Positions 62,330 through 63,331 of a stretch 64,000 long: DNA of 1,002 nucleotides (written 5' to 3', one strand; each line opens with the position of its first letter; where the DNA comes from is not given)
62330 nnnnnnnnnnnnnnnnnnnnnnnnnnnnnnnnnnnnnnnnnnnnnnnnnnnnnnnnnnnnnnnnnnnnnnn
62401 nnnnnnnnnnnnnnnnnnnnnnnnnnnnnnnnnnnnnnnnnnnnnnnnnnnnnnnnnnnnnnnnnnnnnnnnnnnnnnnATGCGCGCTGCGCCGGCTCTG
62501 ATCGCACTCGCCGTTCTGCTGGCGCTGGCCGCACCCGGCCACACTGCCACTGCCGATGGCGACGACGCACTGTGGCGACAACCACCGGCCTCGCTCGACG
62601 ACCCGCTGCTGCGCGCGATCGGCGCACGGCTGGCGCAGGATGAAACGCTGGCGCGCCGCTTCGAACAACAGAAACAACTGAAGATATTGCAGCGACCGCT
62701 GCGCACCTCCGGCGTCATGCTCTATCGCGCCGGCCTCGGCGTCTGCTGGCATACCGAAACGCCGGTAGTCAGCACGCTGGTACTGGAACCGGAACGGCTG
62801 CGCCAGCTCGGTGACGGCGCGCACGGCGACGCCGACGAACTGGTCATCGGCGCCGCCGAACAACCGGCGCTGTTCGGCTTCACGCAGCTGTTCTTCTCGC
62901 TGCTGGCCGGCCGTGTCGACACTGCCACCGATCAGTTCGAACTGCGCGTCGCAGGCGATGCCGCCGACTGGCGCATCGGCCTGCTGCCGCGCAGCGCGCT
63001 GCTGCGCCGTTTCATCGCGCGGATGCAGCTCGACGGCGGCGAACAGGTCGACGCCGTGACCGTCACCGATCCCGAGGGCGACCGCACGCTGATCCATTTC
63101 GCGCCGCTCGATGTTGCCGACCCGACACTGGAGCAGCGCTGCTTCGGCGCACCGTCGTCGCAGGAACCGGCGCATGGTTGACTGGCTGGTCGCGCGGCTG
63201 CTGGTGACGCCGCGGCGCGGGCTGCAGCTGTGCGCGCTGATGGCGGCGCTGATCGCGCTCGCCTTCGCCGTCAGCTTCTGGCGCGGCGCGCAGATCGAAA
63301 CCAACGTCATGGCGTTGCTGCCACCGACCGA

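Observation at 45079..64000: Flexirubin-type aryl-polyene + dialkylresorcinol (APE-DAR) pigment/lipid cluster in three blocks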

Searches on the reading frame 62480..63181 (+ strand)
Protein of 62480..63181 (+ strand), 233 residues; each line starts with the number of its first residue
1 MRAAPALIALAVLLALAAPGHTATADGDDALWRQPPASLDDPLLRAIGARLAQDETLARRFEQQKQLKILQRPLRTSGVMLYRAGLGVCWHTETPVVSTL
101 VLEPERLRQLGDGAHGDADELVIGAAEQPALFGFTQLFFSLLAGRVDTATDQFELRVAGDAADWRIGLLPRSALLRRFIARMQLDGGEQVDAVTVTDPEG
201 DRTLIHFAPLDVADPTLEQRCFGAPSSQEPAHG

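Call 9: search_protein_families(library=pfam, proteins=[window:62480-63181:+], max_evalue=0.01)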
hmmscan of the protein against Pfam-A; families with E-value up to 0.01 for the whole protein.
window:62480-63181:+ (233 aa): 2 families
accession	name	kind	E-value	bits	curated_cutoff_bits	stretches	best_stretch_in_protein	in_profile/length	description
PF03548.22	LolA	-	0.0002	21.6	23.6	1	55-211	4-152/165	Outer membrane lipoprotein carrier protein LolA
PF19574.5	LolA_3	-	0.0019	18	23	1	126-189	87-150/192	Outer membrane lipoprotein carrier protein LolA-like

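Call 12: find_encoding_contigs(protein=window:62480-63181:+, flank=10000, max_places=6)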
Protein window:62480-63181:+ (233 aa): 3 contigs read that carry it; 3 places shown.
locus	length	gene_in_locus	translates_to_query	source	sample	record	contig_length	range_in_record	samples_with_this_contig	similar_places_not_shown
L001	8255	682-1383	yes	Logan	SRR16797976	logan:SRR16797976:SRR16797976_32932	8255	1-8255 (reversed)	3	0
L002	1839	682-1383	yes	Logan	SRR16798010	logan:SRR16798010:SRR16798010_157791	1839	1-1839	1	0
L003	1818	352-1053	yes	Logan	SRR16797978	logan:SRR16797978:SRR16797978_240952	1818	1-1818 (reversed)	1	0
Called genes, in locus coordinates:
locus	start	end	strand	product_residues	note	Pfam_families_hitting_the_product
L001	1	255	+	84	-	?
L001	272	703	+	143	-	PF13279:4HBT_2, PF03061:4HBT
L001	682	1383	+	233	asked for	-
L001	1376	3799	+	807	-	PF03176:MMPL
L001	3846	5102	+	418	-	PF01494:FAD_binding_3, PF07992:Pyr_redox_2 (weak), PF04820:Trp_halogenase, PF12831:FAD_oxidored, PF13450:NAD_binding_8 (weak), PF01266:DAO (weak), PF04820:Trp_halogenase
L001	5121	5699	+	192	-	PF11659:DUF3261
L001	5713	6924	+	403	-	PF00109:ketoacyl-synt, PF00108:Thiolase_N (faint), PF02801:Ketoacyl-synt_C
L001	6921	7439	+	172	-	PF22817:ApeP-like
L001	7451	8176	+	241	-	PF00106:adh_short, PF08659:KR, PF13561:adh_short_C2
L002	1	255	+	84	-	?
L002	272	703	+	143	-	PF13279:4HBT_2, PF03061:4HBT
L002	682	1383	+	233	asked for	-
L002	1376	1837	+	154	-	?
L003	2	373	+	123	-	?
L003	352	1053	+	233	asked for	-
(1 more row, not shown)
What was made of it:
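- On E. coli-type aryl-polyene (ape) cluster: L001 ends 79 nt after the KR gene (call 12).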

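Call 32: search_protein_families(library=pfam, proteins=[L001:1376-3799:+, L001:3846-5102:+, L001:5121-5699:+, L001:5713-6924:+, L001:6921-7439:+, L001:7451-8176:+], max_evalue=1)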
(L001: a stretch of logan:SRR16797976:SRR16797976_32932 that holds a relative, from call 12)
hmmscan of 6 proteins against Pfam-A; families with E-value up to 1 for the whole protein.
L001:1376-3799:+ (807 aa): 2 families
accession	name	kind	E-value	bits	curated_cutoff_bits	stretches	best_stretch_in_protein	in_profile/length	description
PF03176.21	MMPL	-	5.7e-10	39.1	20.5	1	201-406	86-299/333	MMPL family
PF02355.23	SecD_SecF_C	-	0.038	13.9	20.5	1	653-757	30-139/189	Protein export membrane protein SecD/SecF, C-terminal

L001:3846-5102:+ (418 aa): 17 families
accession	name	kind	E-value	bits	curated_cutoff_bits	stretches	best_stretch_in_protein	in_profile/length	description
PF04820.20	Trp_halogenase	-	6.7e-25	88.3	21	2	104-367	148-391/458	Tryptophan halogenase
PF01494.25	FAD_binding_3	-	1.1e-17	64.8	22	1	15-233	3-221/349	FAD binding domain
PF01266.30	DAO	-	9.3e-13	48.9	27.9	2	108-308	143-331/353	FAD dependent oxidoreductase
PF12831.13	FAD_oxidored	-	4.2e-09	36.6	27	1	15-177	1-151/416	FAD dependent oxidoreductase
PF07992.20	Pyr_redox_2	-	1.9e-06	28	26.1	1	15-177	2-114/291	Pyridine nucleotide-disulphide oxidoreductase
PF13450.12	NAD_binding_8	-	3.1e-06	27.8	21.9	1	18-46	1-29/68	NAD(P)-binding Rossmann-like domain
PF03486.20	HI0933_like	-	0.00013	21.9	50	1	15-45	2-32/244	HI0933-like protein Rossmann domain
PF01946.23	Thi4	-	0.00029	20.6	26.2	1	4-45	8-50/235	Thi4 family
PF00070.33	Pyr_redox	-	0.0012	19.7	22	1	16-49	2-35/82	Pyridine nucleotide-disulphide oxidoreductase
PF00890.30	FAD_binding_2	-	0.0013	18.4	20.4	1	15-47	1-33/414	FAD binding domain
PF13738.12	Pyr_redox_3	-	0.0018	18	30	1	7-47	158-198/305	Pyridine nucleotide-disulphide oxidoreductase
PF13434.12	Lys_Orn_oxgnase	-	0.0038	16.9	21.3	1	108-181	89-166/339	L-lysine 6-monooxygenase/L-ornithine 5-monooxygenase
PF01134.28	GIDA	-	0.019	14.5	22.1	1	15-43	1-29/391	Glucose inhibited division protein A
PF01262.27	AlaDh_PNT_C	-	0.098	12.5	23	1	7-45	22-60/214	Alanine dehydrogenase/PNT, C-terminal domain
PF02737.24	3HCDH_N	-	0.25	11.7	22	1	16-45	2-31/180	3-hydroxyacyl-CoA dehydrogenase, NAD binding domain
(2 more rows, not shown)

L001:5121-5699:+ (192 aa): 1 family
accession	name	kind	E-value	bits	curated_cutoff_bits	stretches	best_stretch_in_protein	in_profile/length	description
PF11659.14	DUF3261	-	5.5e-23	81.8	22.3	1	48-184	2-136/137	Protein of unknown function (DUF3261)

L001:5713-6924:+ (403 aa): 7 families
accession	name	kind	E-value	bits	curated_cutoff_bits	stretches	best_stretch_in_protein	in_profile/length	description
PF02801.28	Ketoacyl-synt_C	-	9.7e-28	97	20.8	1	244-342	4-108/119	Beta-ketoacyl synthase, C-terminal domain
PF00109.32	ketoacyl-synt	-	4.5e-21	76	20.8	1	57-238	70-249/252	Beta-ketoacyl synthase, N-terminal domain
PF00108.29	Thiolase_N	-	1.3e-05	25.2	26.4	1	156-197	76-117/260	Thiolase, N-terminal domain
PF23186.1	DUF7059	-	0.049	14.3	27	1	117-152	14-46/85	Domain of unknown function (DUF7059)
PF22691.2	Thiolase_C_1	-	0.06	13.5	28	1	260-295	14-49/144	Thiolase C-terminal domain-like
PF02803.24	Thiolase_C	-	0.075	13.1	27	1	262-335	20-91/123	Thiolase, C-terminal domain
PF16197.11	KAsynt_C_assoc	-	0.19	12.6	33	1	383-400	27-44/111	Ketoacyl-synthetase C-terminal extension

L001:6921-7439:+ (172 aa): 2 families
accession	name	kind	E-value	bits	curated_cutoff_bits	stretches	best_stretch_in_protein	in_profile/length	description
PF22817.2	ApeP-like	-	4.9e-18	65.6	27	1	11-146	10-142/158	ApeP dehydratase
PF21234.2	Phosphatase-like_N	-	0.051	14.4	27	1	134-155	31-52/58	Protein-tyrosine-phosphatase-like, N-terminal domain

L001:7451-8176:+ (241 aa): 8 families
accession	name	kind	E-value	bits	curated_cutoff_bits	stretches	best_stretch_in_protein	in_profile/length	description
PF13561.12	adh_short_C2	-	2e-54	185.1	27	1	11-240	5-235/236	Enoyl-(Acyl carrier protein) reductase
PF00106.31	adh_short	-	2.8e-52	177.5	26.6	1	3-195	1-191/195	short chain dehydrogenase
PF08659.16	KR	-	2.1e-22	80.3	22.6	1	4-158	2-154/180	KR domain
PF01370.27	Epimerase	-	0.00017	21.5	20.9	1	5-74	1-63/240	NAD dependent epimerase/dehydratase family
PF05368.20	NmrA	-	0.06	13.4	27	1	1-72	1-68/298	NmrA-like family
PF02826.25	2-Hacid_dh_C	-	0.071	12.9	25.1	1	2-54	36-92/178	D-isomer specific 2-hydroxyacid dehydrogenase, NAD binding domain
PF23441.1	SDR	-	0.084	12.7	27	1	156-191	166-199/258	SDR-like rossmann domain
PF03807.23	F420_oxidored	-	0.099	13.7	21.6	1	14-74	10-61/94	NADP oxidoreductase coenzyme F420-dependent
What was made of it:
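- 63174..64000 (+): ApeM-like MMPL/RND exporter, cut by the window end (807 aa in L001). PF03176 on the full protein in L001 (calls 12, 32).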

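Call 48: search_protein_families(library=ncbifam, proteins=[window:62480-63181:+, L001:1376-3799:+, L001:3846-5102:+, L001:5121-5699:+, L001:5713-6924:+, L001:6921-7439:+, L001:7451-8176:+], max_evalue=0.01)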
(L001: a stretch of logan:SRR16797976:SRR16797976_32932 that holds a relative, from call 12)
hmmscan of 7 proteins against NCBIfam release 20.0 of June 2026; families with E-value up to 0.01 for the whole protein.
window:62480-63181:+ (233 aa): 2 families
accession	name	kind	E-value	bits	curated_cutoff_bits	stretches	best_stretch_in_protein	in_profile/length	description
NF053544.1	LolA2_flexi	equivalog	1.2e-10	41.2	125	1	53-208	41-193/208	flexirubin biosynthesis/transport protein LolA2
TIGR00547.2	lolA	equivalog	0.0002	20.9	112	0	139-212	108-180/202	outer membrane lipoprotein periplasmic chaperone LolA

L001:1376-3799:+ (807 aa): 4 families
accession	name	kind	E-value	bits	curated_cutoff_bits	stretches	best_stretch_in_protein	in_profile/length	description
TIGR03480.1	HpnN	hypoth_equivalog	7.7e-14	50.6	751.85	2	665-781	726-848/862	hopanoid biosynthesis associated RND transporter like protein HpnN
TIGR00921.1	2A067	subfamily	3.8e-13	48.4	351.9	1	259-403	580-728/733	hydrophobe/amphiphile efflux-3 (HAE3) family transporter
TIGR00833.1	actII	subfamily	1.3e-09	36.9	874.7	1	203-412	118-335/910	MMPL family RND transporter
NF052374.1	HopndTporHpnN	equivalog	1.7e-05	23.1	1100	1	574-789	643-858/858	hopanoid transporter HpnN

L001:3846-5102:+ (418 aa): 82 families (the best 25 are shown)
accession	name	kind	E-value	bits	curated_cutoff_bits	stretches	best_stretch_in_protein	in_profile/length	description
NF033113.0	halo_ClmS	equivalog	5.2e-51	173.8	900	1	15-364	4-357/570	chloramphenicol-biosynthetic FADH2-dependent halogenase CmlS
TIGR02032.1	GG-red-SF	subfamily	3.8e-32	112.2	158.8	1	15-328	2-295/297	geranylgeranyl reductase family protein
NF049967.1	QhpG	equivalog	1.8e-27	96.3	240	1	16-330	1-286/423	flavin-dependent monooxygenase QhpG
NF038171.1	maturase_LodB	equivalog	6.3e-19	68.3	400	2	15-178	1-165/361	lysine-epsilon-oxidase maturase LodB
NF038174.1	maturase_GoxB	equivalog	1.8e-17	63.4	400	1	15-370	2-351/358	glycine oxidase maturase GoxB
NF033145.1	rif_monoox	equivalog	7.5e-15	54.8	800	1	15-243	2-219/472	rifampin monooxygenase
NF045655.1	MkRedMenJ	equivalog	4.2e-14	52.3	700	1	12-355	3-338/406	menaquinone reductase MenJ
NF041080.1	DGGGPL_reductase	equivalog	9.8e-14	51.1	580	1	15-193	3-172/447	digeranylgeranylglycerophospholipid reductase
NF004829.0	PRK06183.1-3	subfamily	9.9e-14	50.9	390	1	12-171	7-172/520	bifunctional 3-(3-hydroxy-phenyl)propionate/3-hydroxycinnamic acid hydroxylase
NF004832.0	PRK06184.1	subfamily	1.1e-12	47.5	476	1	11-183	4-180/506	hypothetical protein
NF006002.0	PRK08132.1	subfamily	1.8e-12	46.4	416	1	6-182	18-195/552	FAD-dependent oxidoreductase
NF005313.0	PRK06847.1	subfamily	9.5e-12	44.5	372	1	15-153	6-146/375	hypothetical protein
NF006092.0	PRK08244.1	equivalog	4.4e-11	42.1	644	1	15-176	4-161/494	monooxygenase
NF005452.0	PRK07045.1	equivalog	7.8e-11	41.5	397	1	14-172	6-163/388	putative monooxygenase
NF004834.1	PRK06185.1-3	subfamily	4.3e-10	39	500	1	14-340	8-329/420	FAD-dependent oxidoreductase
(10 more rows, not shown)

L001:5121-5699:+ (192 aa): 0 families

L001:5713-6924:+ (403 aa): 23 families
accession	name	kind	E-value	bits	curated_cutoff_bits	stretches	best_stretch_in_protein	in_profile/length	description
NF006618.0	PRK09185.1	subfamily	7.6e-159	528.9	407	1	12-400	6-391/394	beta-ketoacyl-ACP synthase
TIGR03150.1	fabF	equivalog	7.6e-58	196.1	493.75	1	16-399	8-406/407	beta-ketoacyl-ACP synthase II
NF005589.0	PRK07314.1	subfamily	3.6e-55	187.4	387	1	79-399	77-409/413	beta-ketoacyl-ACP synthase II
NF004618.0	PRK05952.1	equivalog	5.1e-49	167.2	455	1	100-400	78-381/384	beta-ketoacyl-ACP synthase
NF004970.0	PRK06333.1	subfamily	3.8e-48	164.4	525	1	12-399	7-419/424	beta-ketoacyl-ACP synthase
NF006587.0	PRK09116.1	equivalog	3.1e-45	154.7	470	1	151-399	150-404/408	beta-ketoacyl-ACP synthase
NF005076.0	PRK06501.1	equivalog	4.3e-43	147.8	629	1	139-400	149-421/425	beta-ketoacyl-ACP synthase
NF006274.0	PRK08439.1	equivalog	5.9e-41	140.6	621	1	75-399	71-403/406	beta-ketoacyl-ACP synthase II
NF005935.0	PRK07967.1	equivalog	4.6e-39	134.4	630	1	12-399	5-401/406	beta-ketoacyl-ACP synthase I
NF058662.1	cispenta_AmcF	equivalog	1.5e-38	132.7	325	1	17-400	8-368/369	cispentacin biosynthesis acyltransferase subunit AmcF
NF005916.1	PRK07910.1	equivalog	1.8e-37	129.2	560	1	159-398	165-414/418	KasA/KasB family beta-ketoacyl-ACP synthase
NF005490.0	PRK07103.1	equivalog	1e-32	113.7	445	1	12-400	7-411/414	polyketide beta-ketoacyl:acyl carrier protein synthase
NF006434.0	PRK08722.1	equivalog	1.8e-32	112.8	759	1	82-399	80-411/414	beta-ketoacyl-ACP synthase II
NF045894.1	PKS_plus_SDR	equivalog_domain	2.1e-27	95.2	1740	1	133-401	141-426/1515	type I polyketide synthase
NF053555.1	prodigi_MBC_PigJ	equivalog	1.7e-20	72.9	900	1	145-400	493-757/759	prodigiosin MBC biosynthesis protein PigJ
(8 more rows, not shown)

L001:6921-7439:+ (172 aa): 2 families
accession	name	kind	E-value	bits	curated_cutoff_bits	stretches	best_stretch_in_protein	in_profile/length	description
TIGR01750.1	fabZ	equivalog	0.00024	21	155.15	1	10-123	8-123/141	3-hydroxyacyl-ACP dehydratase FabZ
NF000582.1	PRK00006.1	equivalog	0.0013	18.7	113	1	10-78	7-79/137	3-hydroxyacyl-ACP dehydratase FabZ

L001:7451-8176:+ (241 aa): 237 families (the best 25 are shown)
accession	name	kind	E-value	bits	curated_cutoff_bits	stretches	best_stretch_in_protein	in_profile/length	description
TIGR01831.1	fabG_rel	equivalog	8.9e-123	408.3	338.85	1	5-240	1-238/239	3-ketoacyl-ACP reductase FabG2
NF004200.0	PRK05653.1-5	equivalog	1.7e-119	397.7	273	1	1-241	1-242/242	3-oxoacyl-ACP reductase FabG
NF053542.1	FlxB_rubin_SDR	equivalog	1.9e-85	286.5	340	1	3-240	1-239/239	flexirubin biosynthesis SDR family reductase FlxB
NF009466.0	PRK12826.1-2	subfamily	6.5e-84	281.3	222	1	2-240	3-244/248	3-oxoacyl-ACP reductase FabG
TIGR01830.1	3oxo_ACP_reduc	equivalog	1e-80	270.9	297.75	1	5-240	1-238/239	3-oxoacyl-[acyl-carrier-protein] reductase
NF004197.0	PRK05653.1-1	equivalog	2.1e-72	243.8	332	1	2-240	7-246/249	3-oxoacyl-ACP reductase FabG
TIGR01829.1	AcAcCoA_reduct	subfamily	4.7e-68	229.4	302.1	1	4-240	2-240/242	acetoacetyl-CoA reductase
NF009464.0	PRK12824.1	subfamily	1.5e-67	227.8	269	1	1-240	1-242/245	3-oxoacyl-ACP reductase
NF004198.0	PRK05653.1-3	equivalog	1.4e-66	224.5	296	1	2-240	7-246/248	3-oxoacyl-ACP reductase FabG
NF004199.0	PRK05653.1-4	equivalog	2.8e-63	213.8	301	1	2-240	5-245/247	3-oxoacyl-ACP reductase FabG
NF009547.0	PRK12936.1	subfamily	7.2e-59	199.3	436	1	4-240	8-242/245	3-ketoacyl-(acyl-carrier-protein) reductase NodG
NF006110.0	PRK08261.1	equivalog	4.3e-57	194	410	1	2-238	214-448/454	3-oxoacyl-ACP reductase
NF009384.0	PRK12743.1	equivalog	7.1e-57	192.6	264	1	1-240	5-247/258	SDR family oxidoreductase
NF005559.1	PRK07231.1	subfamily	2.5e-56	191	215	1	2-241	4-248/249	glucose 1-dehydrogenase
NF009546.0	PRK12935.1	equivalog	7.8e-56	189.4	418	1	3-240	7-245/247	acetoacetyl-CoA reductase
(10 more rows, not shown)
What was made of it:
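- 62480..63181 (+): ApeL-like LolA-type carrier. Weak LolA and LolA_3 hits (call 9); LolA2_flexi 41 bits, below its cut-off (call 48).
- On E. coli-type aryl-polyene (ape) cluster: The ApeO-like KS in L001 scores PRK09185 529 bits against a cut-off of 407 (call 48); it lies just outside the window. ApeP-like 65.6 bits and TIGR01831 408 bits in L001 (calls 32, 48).
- KS2 scores 529 bits on PRK09185 (cut-off 407); the KR scores 408 bits on TIGR01831 FabG2 (cut-off 339) (call 48).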
